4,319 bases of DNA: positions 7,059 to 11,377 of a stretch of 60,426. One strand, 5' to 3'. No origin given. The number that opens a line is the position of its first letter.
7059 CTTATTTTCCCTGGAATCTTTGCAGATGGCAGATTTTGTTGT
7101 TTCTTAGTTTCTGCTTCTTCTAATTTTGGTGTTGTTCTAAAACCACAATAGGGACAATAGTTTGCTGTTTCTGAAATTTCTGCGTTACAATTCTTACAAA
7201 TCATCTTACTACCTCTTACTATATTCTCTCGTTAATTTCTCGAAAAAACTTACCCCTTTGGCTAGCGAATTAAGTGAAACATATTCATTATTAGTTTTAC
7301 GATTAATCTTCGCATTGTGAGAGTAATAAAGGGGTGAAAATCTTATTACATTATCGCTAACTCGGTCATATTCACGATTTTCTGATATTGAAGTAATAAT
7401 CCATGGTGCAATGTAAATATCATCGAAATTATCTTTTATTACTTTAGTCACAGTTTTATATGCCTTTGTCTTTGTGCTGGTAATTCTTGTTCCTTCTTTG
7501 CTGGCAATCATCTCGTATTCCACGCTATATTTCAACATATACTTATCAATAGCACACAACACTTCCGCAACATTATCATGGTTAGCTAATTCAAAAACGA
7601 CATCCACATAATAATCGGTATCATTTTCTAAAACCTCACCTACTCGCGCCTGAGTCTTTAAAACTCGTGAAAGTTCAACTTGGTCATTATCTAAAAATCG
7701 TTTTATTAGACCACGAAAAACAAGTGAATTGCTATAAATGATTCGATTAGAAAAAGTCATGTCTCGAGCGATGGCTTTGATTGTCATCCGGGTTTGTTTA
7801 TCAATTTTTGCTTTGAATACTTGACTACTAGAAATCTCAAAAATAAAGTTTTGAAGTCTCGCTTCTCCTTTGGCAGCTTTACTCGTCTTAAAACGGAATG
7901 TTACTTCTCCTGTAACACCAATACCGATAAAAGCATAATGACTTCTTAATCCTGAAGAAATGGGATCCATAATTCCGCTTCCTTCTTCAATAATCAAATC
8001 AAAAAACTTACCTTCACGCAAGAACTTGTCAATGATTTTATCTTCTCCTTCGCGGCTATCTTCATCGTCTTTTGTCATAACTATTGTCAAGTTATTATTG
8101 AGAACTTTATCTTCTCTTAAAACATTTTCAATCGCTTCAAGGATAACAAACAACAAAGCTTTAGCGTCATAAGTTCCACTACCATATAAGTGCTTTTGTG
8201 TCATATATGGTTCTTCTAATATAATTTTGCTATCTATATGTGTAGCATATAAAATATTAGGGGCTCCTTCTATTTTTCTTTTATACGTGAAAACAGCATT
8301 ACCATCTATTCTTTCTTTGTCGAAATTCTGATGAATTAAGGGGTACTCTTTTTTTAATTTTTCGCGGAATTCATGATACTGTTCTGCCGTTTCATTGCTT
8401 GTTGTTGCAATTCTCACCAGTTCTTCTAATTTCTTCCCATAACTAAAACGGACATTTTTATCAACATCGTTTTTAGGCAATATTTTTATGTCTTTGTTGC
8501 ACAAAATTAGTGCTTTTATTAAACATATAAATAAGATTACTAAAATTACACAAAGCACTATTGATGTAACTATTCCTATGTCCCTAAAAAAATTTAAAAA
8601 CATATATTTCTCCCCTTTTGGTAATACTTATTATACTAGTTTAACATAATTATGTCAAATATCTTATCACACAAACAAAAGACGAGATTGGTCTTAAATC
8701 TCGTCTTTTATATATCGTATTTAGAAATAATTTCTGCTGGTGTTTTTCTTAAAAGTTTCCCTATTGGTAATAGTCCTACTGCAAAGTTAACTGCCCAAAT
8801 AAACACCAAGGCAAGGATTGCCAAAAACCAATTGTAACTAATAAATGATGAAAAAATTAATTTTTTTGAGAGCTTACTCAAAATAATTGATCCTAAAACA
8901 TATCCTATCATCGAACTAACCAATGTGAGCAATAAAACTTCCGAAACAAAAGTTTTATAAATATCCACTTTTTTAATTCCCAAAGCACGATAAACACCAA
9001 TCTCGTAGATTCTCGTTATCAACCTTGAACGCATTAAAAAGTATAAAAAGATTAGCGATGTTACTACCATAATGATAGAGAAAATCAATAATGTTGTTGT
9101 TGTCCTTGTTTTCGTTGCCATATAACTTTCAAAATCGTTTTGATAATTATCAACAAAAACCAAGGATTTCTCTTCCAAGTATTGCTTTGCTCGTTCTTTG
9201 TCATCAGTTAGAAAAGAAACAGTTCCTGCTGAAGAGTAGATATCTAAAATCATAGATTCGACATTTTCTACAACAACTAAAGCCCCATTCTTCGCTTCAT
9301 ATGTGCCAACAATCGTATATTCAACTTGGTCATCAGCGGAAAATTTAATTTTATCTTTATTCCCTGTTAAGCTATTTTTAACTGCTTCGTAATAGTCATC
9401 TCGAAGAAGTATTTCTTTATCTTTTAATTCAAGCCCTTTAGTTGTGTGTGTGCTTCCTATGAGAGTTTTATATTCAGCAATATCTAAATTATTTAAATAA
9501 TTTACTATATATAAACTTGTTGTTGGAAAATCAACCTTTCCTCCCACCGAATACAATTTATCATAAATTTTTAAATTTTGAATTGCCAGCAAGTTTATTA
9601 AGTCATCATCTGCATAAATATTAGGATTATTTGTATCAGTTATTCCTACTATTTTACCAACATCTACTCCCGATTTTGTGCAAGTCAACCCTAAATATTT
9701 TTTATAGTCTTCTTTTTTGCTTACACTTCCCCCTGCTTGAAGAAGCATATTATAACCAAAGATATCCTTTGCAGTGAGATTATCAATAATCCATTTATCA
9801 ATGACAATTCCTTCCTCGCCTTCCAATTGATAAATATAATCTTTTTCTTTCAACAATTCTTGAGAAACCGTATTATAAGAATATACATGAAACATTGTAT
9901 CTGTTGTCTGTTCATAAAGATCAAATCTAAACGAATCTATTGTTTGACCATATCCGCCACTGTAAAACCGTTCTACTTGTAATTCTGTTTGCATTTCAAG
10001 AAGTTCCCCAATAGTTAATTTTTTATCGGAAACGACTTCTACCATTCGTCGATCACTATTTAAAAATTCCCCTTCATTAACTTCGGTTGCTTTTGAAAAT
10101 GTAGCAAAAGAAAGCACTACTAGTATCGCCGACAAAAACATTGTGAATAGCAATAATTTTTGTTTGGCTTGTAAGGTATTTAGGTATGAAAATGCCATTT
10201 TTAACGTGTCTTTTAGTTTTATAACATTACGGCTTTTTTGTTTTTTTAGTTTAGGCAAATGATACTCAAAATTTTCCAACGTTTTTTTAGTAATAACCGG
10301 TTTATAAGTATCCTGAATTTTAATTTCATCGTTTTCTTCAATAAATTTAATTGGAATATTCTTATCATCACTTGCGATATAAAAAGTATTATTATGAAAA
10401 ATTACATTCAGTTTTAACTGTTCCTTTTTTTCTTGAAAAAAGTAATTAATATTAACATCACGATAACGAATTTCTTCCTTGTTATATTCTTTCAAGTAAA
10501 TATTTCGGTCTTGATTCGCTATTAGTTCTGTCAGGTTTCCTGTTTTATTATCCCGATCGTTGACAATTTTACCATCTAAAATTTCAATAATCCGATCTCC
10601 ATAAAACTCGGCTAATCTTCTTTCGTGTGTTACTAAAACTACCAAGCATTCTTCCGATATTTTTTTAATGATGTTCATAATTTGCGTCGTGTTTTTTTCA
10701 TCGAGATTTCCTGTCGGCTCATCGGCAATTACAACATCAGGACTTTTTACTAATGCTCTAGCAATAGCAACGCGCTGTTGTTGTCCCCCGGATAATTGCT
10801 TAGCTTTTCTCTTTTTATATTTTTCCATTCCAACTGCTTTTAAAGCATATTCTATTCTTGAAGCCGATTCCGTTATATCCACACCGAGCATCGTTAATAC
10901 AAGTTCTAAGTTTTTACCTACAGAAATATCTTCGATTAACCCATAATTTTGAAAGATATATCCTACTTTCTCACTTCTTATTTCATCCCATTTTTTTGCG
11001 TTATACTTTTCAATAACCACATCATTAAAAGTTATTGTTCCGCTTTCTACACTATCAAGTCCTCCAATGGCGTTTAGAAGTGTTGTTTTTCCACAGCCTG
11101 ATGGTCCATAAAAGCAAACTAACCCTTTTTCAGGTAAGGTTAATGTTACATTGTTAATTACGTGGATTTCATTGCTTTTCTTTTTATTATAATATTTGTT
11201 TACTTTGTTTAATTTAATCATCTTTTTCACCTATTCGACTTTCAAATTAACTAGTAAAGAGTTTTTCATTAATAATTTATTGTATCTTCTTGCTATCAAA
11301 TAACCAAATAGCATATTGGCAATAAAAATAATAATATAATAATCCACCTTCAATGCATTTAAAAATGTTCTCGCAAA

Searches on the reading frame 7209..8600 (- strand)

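Call 70: search_protein_families(library=pfam, proteins=[window:7209-8600:-], max_evalue=0.00001)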
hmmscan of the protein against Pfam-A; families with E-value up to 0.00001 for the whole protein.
window:7209-8600:- (463 aa): 1 family
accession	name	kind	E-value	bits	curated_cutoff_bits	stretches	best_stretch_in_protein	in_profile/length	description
PF01546.33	Peptidase_M20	-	3.8e-11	43.7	24.6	1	131-457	18-204/206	Peptidase family M20/M25/M40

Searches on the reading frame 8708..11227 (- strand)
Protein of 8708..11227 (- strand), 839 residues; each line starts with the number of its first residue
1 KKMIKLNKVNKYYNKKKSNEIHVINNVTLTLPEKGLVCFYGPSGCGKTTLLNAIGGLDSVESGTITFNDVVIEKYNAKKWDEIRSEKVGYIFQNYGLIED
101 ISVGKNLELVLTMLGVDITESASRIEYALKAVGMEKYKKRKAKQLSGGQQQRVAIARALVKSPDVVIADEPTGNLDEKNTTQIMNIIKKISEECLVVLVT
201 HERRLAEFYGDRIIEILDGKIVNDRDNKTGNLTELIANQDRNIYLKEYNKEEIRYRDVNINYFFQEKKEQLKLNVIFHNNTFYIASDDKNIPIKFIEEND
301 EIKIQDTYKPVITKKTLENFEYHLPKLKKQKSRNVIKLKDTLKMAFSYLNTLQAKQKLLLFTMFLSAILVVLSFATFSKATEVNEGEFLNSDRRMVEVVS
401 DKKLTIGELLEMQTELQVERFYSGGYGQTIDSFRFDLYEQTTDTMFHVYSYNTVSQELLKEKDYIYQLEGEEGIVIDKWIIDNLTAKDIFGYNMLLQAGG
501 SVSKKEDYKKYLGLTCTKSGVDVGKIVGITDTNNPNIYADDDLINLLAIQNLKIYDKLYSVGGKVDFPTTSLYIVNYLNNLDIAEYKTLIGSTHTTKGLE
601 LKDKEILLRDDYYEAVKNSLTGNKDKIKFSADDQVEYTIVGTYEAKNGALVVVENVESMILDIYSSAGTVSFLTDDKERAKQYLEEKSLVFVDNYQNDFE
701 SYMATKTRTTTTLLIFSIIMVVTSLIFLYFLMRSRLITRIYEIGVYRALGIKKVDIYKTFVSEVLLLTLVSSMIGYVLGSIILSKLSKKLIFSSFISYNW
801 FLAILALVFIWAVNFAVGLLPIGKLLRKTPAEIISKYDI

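Call 70: search_protein_families(library=pfam, proteins=[window:8708-11227:-], max_evalue=0.00001)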
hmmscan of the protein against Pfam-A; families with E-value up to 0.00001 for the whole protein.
window:8708-11227:- (839 aa): 4 families
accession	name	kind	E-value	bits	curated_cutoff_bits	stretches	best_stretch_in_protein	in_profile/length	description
PF00005.33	ABC_tran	-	2.9e-34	119.1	25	1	25-172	2-136/137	ABC transporter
PF02687.27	FtsX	-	1.6e-14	54.4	25.5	1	715-830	2-120/120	FtsX-like permease C-terminal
PF02463.25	SMC_N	-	4.6e-07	29.9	40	1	33-214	23-209/220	RecF/RecN/SMC N terminal domain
PF13304.12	AAA_21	-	3.2e-06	27.9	27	0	37-59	2-24/304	AAA domain, putative AbiEii toxin, Type IV TA system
